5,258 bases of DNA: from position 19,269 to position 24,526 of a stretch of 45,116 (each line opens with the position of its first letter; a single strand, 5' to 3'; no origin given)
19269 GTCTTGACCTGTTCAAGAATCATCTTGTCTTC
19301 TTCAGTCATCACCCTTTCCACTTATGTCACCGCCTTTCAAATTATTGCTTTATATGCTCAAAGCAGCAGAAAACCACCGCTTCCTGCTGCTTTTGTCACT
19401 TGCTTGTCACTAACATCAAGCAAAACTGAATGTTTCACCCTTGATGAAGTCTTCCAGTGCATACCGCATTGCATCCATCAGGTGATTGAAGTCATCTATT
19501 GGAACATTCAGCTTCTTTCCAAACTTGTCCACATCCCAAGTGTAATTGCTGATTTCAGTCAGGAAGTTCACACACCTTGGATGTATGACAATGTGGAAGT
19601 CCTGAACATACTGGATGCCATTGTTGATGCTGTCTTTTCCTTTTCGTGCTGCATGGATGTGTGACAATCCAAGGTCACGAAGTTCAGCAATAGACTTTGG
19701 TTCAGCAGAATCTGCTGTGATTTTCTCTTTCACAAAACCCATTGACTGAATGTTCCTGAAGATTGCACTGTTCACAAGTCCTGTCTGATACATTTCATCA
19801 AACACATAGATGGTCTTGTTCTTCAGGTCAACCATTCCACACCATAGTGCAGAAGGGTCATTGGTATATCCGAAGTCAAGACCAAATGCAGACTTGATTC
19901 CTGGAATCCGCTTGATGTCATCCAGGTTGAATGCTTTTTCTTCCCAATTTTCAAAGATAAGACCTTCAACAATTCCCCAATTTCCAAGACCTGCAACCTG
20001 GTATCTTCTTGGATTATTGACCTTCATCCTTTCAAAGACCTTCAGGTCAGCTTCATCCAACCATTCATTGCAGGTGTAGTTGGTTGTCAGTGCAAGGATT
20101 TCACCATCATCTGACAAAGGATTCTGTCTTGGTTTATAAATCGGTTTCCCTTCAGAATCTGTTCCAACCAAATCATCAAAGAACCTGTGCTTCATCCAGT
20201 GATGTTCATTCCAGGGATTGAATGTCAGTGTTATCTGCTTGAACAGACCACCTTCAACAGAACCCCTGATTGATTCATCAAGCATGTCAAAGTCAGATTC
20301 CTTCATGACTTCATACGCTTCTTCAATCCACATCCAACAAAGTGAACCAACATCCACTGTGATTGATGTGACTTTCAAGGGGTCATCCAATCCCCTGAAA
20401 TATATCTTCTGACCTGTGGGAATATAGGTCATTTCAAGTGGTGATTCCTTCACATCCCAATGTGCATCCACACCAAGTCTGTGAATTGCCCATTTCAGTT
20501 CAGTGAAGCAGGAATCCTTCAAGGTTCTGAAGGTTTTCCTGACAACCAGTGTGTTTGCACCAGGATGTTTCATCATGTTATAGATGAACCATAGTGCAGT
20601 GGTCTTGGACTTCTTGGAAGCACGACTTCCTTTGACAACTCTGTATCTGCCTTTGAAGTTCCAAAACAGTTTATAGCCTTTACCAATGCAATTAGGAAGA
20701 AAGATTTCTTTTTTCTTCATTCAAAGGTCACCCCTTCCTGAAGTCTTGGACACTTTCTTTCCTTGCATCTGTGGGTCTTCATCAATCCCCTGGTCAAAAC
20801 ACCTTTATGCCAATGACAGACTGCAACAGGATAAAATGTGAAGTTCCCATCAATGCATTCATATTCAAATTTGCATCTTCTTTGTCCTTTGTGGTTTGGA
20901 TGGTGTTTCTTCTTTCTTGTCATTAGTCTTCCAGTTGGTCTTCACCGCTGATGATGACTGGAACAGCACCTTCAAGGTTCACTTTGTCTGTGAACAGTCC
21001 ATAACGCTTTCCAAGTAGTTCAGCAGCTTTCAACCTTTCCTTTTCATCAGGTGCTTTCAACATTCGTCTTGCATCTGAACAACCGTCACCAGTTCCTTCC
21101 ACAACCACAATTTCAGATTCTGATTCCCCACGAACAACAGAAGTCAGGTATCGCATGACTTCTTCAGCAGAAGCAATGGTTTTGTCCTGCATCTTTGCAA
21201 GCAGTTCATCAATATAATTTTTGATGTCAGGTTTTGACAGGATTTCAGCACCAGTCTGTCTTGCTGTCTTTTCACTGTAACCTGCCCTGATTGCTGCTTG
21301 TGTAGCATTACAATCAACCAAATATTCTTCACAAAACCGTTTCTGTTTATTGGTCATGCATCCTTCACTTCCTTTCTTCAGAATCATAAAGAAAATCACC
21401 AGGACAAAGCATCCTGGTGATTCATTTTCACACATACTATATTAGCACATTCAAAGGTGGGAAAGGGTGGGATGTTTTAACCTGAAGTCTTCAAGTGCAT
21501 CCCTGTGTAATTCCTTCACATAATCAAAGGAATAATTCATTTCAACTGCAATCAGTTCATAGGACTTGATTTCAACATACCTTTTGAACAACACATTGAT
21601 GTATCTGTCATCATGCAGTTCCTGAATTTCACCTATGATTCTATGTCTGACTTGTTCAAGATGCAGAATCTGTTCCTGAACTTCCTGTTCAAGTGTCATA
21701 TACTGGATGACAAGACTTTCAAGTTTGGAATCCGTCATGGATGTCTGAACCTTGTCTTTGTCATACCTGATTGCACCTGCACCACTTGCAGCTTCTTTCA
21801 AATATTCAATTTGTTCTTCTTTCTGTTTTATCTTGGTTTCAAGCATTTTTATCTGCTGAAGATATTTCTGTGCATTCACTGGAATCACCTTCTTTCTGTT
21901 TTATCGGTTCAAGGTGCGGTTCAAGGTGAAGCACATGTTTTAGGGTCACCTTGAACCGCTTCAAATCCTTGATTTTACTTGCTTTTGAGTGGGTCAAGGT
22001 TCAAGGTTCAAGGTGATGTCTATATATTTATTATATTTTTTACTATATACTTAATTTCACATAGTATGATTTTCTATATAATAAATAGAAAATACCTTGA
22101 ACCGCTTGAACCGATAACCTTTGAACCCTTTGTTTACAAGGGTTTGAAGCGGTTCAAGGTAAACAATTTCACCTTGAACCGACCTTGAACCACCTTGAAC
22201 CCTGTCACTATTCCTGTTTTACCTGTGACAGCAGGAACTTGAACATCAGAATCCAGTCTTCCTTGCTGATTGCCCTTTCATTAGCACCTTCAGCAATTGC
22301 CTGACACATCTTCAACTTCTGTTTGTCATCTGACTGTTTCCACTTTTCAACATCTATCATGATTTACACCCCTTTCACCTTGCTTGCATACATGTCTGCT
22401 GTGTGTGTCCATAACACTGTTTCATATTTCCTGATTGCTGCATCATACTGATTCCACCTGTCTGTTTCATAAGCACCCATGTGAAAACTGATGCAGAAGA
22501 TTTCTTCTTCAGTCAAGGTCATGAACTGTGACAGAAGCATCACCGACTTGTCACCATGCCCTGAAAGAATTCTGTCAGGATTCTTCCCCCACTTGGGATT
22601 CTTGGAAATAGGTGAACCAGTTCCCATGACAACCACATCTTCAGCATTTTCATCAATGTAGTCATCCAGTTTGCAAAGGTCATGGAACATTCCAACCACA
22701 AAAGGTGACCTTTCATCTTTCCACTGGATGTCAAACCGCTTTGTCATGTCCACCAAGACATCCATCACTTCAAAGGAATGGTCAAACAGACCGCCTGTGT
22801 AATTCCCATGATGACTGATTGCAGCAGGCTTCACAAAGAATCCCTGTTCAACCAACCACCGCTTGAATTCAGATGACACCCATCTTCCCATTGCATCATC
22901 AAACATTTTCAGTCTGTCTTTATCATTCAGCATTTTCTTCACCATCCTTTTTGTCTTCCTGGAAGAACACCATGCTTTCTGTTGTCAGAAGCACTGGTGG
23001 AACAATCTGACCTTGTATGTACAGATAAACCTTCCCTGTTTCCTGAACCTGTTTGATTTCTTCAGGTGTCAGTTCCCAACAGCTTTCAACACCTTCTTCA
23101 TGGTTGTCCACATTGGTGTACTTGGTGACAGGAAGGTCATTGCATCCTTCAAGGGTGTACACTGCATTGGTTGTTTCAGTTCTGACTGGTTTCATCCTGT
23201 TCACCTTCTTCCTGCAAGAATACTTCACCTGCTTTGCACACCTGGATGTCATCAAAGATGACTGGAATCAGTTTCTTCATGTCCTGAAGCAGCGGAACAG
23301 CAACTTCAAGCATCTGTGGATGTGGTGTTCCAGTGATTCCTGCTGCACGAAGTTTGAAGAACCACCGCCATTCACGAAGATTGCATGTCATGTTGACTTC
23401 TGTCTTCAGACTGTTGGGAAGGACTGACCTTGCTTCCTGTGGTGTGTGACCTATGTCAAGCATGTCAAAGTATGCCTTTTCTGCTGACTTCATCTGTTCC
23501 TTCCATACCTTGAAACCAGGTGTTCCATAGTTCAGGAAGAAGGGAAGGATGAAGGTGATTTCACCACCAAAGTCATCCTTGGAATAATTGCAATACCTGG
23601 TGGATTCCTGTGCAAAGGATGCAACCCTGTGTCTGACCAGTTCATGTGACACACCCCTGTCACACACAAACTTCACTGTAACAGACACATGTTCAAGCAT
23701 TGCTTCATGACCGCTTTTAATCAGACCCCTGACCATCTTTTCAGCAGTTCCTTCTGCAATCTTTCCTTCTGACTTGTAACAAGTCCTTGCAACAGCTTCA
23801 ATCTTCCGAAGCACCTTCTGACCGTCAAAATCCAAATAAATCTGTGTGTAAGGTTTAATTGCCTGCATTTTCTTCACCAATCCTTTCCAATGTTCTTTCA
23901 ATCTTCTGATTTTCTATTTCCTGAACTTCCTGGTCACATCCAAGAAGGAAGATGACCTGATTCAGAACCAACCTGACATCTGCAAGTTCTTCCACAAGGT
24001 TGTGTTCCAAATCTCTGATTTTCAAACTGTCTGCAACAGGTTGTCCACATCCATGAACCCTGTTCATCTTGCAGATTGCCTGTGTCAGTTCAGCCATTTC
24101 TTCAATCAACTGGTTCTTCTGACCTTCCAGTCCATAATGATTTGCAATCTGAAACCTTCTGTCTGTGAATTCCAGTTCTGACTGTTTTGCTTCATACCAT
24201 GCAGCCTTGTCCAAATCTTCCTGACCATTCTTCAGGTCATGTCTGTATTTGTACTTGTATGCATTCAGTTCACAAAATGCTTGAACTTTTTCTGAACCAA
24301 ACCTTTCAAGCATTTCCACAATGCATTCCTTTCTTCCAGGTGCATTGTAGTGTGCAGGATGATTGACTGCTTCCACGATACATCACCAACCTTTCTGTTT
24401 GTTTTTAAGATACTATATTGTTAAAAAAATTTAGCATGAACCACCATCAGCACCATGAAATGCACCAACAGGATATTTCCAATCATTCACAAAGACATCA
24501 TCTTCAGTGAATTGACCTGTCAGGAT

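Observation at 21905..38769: The inverted R1/R2 pair brackets the entire early/replication/immunity module. Possible roles are a P4-like bipartite origin, twin regulated promoters, or an invertible or mobile cassette.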

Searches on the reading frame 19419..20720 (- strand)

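Call 8: search_protein_families(library=pfam, proteins=[window:19419-20720:-], max_evalue=0.01)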
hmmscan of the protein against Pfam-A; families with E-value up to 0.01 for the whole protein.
window:19419-20720:- (434 aa): 3 families
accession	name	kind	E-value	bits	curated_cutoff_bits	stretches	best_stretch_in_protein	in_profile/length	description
PF04466.19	Terminase_3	-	2.3e-52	177.9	23.2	1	25-246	3-200/201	Phage terminase large subunit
PF17288.8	Terminase_3C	-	3.9e-31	109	26.7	1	282-424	1-155/155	Terminase RNAseH like domain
PF03237.21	Terminase_6N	-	0.0073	16.4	22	0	31-258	4-210/215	Terminase large subunit, T4likevirus-type, N-terminal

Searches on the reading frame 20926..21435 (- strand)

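Call 8: search_protein_families(library=pfam, proteins=[window:20926-21435:-], max_evalue=0.01)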
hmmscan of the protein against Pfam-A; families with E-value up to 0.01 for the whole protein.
window:20926-21435:- (170 aa): 1 family
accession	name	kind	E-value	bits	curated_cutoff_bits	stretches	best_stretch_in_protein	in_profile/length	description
PF03592.21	Terminase_2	-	2.3e-39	135.7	26.1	1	27-156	1-139/141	Terminase small subunit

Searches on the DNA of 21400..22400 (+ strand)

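Call 15: search_dna_similar(query=window:21400-22400:+, collection=phages, mode=distant, max_rows=30)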
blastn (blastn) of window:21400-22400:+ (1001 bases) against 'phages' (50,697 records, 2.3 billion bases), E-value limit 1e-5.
No match.

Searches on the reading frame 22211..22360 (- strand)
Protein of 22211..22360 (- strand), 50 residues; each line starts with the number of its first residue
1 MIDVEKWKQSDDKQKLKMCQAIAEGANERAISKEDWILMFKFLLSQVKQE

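Call 8: search_protein_families(library=pfam, proteins=[window:22211-22360:-], max_evalue=0.01)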
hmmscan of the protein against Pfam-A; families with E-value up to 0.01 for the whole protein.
window:22211-22360:- (50 aa): 0 families

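Call 28: search_protein_families(library=phrogs, proteins=[window:22211-22360:-], max_evalue=0.01)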
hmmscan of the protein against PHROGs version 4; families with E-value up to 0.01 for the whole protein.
window:22211-22360:- (50 aa): 0 families

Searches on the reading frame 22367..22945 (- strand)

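Call 8: search_protein_families(library=pfam, proteins=[window:22367-22945:-], max_evalue=0.01)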
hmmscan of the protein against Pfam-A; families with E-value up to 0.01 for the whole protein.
window:22367-22945:- (193 aa): 0 families

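Call 28: search_protein_families(library=phrogs, proteins=[window:22367-22945:-], max_evalue=0.01)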
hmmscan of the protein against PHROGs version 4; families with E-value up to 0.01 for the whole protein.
window:22367-22945:- (193 aa): 2 families
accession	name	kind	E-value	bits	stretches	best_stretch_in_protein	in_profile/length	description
phrog_5889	-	unknown function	6.4e-29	102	1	16-190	24-195/242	-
phrog_28876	-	other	8.7e-24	85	1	23-190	20-192/435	metal-dependent phosphohydrolase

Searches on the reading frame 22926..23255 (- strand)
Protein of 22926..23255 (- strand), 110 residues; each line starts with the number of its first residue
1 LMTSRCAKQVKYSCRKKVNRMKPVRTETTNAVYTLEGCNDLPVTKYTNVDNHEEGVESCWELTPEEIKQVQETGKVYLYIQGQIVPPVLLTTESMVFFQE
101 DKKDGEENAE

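Call 8: search_protein_families(library=pfam, proteins=[window:22926-23255:-], max_evalue=0.01)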
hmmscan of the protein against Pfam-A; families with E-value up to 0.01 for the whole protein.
window:22926-23255:- (110 aa): 0 families

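Call 28: search_protein_families(library=phrogs, proteins=[window:22926-23255:-], max_evalue=0.01)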
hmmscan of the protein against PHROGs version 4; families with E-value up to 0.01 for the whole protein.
window:22926-23255:- (110 aa): 2 families
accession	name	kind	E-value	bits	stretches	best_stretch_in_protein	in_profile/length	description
phrog_11885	-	unknown function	1.5e-05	26.1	1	39-79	20-59/100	-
phrog_25433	-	unknown function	0.00022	22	1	39-91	152-203/210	-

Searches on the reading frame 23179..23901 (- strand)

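Call 8: search_protein_families(library=pfam, proteins=[window:23179-23901:-], max_evalue=0.01)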
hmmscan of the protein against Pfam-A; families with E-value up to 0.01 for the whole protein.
window:23179-23901:- (241 aa): 1 family
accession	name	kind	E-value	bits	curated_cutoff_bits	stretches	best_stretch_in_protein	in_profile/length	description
PF02511.20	Thy1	-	1.7e-42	145.8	24.8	1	32-214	11-191/191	Thymidylate synthase complementing protein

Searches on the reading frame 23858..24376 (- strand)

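Call 8: search_protein_families(library=pfam, proteins=[window:23858-24376:-], max_evalue=0.01)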
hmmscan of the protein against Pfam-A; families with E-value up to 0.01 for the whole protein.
window:23858-24376:- (173 aa): 2 families
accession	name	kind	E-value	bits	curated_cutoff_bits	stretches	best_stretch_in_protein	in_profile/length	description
PF11753.13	DUF3310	-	2.4e-10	40.7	24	1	4-61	1-58/60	Protein of unknwon function (DUF3310)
PF03819.22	MazG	-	0.005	17.5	22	1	87-155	7-54/74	MazG nucleotide pyrophosphohydrolase domain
